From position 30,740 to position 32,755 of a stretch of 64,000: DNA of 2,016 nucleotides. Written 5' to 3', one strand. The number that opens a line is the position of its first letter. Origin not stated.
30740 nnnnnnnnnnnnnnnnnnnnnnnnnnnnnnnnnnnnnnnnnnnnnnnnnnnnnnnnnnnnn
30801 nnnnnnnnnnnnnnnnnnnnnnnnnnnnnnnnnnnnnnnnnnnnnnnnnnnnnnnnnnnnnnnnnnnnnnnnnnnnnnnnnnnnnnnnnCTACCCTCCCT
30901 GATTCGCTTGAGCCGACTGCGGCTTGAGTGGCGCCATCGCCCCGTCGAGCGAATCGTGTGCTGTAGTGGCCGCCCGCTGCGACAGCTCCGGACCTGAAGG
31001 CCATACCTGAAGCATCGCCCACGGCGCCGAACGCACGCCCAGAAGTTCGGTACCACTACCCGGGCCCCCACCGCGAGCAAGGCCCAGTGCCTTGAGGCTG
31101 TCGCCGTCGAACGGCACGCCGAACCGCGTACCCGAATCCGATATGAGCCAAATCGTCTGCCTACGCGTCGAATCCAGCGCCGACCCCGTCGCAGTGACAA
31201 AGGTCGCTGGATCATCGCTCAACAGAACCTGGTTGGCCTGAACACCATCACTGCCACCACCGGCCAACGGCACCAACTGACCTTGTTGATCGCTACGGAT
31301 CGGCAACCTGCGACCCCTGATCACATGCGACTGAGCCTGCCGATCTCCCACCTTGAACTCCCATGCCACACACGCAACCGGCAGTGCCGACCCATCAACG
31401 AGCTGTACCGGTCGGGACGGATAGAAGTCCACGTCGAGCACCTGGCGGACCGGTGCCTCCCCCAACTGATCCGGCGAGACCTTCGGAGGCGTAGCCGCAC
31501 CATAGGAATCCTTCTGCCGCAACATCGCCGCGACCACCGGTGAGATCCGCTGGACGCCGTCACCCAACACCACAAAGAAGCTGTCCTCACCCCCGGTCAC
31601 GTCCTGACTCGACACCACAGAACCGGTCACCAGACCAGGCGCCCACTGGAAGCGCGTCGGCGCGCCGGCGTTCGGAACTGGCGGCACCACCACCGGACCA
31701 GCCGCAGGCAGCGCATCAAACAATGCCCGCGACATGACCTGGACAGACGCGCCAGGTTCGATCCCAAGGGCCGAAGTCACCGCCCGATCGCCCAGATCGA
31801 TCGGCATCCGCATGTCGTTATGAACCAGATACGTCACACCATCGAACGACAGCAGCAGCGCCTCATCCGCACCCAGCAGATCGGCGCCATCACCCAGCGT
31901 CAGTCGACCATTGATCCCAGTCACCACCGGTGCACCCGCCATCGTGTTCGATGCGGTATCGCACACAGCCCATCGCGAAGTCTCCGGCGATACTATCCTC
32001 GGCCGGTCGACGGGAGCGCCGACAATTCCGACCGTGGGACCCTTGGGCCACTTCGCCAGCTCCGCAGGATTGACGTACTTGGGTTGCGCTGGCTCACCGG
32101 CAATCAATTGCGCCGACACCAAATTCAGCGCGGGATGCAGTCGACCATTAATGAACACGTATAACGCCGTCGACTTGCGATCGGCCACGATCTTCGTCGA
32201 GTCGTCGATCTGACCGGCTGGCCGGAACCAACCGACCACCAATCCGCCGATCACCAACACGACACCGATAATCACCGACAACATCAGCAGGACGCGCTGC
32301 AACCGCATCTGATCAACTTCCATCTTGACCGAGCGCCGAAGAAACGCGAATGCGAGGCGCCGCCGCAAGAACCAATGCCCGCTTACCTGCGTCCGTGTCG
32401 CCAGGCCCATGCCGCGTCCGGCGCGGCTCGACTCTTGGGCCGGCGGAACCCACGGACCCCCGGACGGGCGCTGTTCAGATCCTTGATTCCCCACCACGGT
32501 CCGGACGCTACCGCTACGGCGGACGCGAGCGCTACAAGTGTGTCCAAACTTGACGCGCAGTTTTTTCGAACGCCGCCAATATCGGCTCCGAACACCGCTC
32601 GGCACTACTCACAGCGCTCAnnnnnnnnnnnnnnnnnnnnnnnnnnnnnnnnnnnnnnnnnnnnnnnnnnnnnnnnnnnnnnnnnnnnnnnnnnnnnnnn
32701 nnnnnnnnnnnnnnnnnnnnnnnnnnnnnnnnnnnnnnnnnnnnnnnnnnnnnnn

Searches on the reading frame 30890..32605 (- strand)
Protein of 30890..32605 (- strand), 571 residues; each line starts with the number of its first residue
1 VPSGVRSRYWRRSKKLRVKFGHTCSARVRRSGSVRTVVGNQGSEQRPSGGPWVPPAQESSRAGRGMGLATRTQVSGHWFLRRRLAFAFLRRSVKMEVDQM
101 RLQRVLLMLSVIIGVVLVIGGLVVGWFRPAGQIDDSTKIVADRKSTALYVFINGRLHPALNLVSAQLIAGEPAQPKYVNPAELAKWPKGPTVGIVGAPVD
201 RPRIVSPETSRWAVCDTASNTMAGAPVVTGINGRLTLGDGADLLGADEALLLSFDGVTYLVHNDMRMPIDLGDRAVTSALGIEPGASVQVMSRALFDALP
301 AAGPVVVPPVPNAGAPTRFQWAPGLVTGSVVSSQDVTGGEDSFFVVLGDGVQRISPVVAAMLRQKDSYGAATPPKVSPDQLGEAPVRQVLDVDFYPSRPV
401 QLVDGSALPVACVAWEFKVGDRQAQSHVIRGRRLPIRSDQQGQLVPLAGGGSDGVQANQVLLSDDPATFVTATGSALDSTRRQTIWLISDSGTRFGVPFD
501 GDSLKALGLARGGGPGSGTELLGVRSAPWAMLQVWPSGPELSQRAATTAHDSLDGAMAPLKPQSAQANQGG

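Call 9: search_protein_families(library=pfam, proteins=[window:30890-32605:-], max_evalue=0.001)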
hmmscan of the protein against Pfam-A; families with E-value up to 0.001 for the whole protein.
window:30890-32605:- (571 aa): 1 family
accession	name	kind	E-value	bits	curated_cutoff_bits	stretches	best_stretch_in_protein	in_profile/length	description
PF05108.18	T7SS_ESX1_EccB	-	7.3e-137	457.3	27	1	67-553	2-472/474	Type VII secretion system ESX-1, transport TM domain B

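Call 91: search_dna_similar(query=window:30890-32605:-, collection=plasmids, mode=protein, max_rows=60, max_evalue=1e-20)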
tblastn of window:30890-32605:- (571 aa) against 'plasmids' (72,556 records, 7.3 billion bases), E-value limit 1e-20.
Records with a match: 88; places in all: 91; records where one place covers at least 80% of the query: 55.
Best place of each record, by identity: <60% 88.
By first word of the organism name: Mycobacterium 60; Mycolicibacterium 18; Mycobacteroides 5; Nocardia 2; Candidatus 1; Tsukamurella 1; Rhodococcus 1.
By predicted mobility (MOB-suite, as given by PLSDB): mobilizable 49; non-mobilizable 39.
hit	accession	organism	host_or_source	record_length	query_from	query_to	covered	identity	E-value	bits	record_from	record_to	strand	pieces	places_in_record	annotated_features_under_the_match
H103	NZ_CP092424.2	Mycobacterium lentiflavum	-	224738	62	561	88%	59.5%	5e-144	467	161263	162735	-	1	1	eccB: type VII secretion protein EccB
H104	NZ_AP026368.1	Mycobacterium pseudoshottsii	Sardinops melanostictus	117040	66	561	87%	59.8%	5e-141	458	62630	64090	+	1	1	eccB: type VII secretion protein EccB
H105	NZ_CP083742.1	Mycobacterium ulcerans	Cynoglossus semilaevis,whole ...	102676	66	561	87%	59.8%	1e-140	457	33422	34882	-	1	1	eccB: type VII secretion protein EccB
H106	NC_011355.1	Mycobacterium liflandii 128FXT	-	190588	66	561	87%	59.8%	1e-140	457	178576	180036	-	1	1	eccB: type VII secretion protein EccB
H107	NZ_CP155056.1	Mycobacterium pseudoshottsii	Argyrosomus regius,spleen tissue,spleen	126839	66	561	87%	59.6%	2e-140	457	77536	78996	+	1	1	eccB: type VII secretion protein EccB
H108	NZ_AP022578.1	Mycolicibacterium aubagnense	-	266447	61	560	88%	57.7%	2e-139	453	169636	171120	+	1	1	eccB: type VII secretion protein EccB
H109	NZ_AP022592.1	Mycolicibacterium arabiense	-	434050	60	563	88%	56.2%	3e-134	438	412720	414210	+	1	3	eccB: type VII secretion protein EccB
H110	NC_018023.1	Mycolicibacterium chubuense NBB4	-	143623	60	563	88%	55.9%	2e-133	436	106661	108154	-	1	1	eccB: type VII secretion protein EccB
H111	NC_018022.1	Mycolicibacterium chubuense NBB4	-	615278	60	563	88%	55.6%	7e-133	434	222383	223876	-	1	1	eccB: type VII secretion protein EccB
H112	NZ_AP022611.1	Mycolicibacterium madagascariense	-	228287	60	563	88%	54.6%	7e-127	417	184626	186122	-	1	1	eccB: type VII secretion protein EccB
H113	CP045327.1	Mycobacterium sp. THAF192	pure culture,Surface of a polyethylene ...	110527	60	563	88%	54.4%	2e-132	433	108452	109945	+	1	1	eccB5: ESX-1 secretion system protein eccB1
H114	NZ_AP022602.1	Mycobacterium gallinarum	-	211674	60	563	88%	54.4%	9e-129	423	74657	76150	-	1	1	eccB: type VII secretion protein EccB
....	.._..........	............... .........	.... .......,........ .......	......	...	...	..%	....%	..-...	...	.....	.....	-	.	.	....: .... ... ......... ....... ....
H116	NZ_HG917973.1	Mycobacterium marinum E11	-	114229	51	553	88%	41.6%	3e-61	226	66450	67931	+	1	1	eccB: type VII secretion protein EccB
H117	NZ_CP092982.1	Mycobacterium marinum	Oncorhynchus kisutch,whole organism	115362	51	553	88%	41.6%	3e-61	226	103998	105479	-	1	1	eccB: type VII secretion protein EccB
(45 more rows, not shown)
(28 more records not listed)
